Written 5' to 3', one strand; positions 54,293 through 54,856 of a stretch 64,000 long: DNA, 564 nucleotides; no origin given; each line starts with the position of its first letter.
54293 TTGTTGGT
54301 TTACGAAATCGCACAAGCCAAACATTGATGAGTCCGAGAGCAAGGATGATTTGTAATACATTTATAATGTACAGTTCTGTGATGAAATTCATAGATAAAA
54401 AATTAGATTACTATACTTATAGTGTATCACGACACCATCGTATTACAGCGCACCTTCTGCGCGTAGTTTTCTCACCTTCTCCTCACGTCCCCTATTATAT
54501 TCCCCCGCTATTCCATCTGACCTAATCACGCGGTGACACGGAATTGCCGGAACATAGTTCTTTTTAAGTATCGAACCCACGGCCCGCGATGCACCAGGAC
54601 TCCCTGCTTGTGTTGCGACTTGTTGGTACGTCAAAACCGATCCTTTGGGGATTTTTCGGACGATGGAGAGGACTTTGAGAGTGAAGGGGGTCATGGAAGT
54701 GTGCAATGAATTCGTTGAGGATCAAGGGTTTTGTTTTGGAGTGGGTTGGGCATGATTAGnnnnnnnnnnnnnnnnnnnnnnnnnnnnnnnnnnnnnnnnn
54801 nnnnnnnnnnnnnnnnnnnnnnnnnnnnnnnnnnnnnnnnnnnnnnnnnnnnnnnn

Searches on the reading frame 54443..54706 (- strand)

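Call 57: search_protein_families(library=ncbifam, proteins=[window:54443-54706:-], max_evalue=0.001)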
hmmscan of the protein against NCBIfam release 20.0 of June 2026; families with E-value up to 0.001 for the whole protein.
window:54443-54706:- (87 aa): 5 families
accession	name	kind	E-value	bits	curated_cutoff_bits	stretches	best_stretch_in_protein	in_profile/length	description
TIGR00589.1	ogt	superfamily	1.3e-22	79.6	46.4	1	6-84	1-80/80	methylated-DNA--[protein]-cysteine S-methyltransferase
NF007626.0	PRK10286.1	equivalog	3.3e-16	59.9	192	1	3-87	84-169/171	methylated-DNA--[protein]-cysteine S-methyltransferase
NF011964.0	PRK15435.1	equivalog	1.6e-15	57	345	1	6-84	269-348/354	bifunctional DNA-binding transcriptional regulator/O6-methylguanine-DNA methyltransferase Ada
NF041132.1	DNA_protcyst_Mta_Thcoc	equivalog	9.2e-13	48.4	250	1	4-85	89-169/169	methylated-DNA--protein-cysteine methyltransferase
NF003022.0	PRK03887.1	equivalog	9.5e-13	48.3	164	1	4-85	89-169/175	methylated-DNA--protein-cysteine methyltransferase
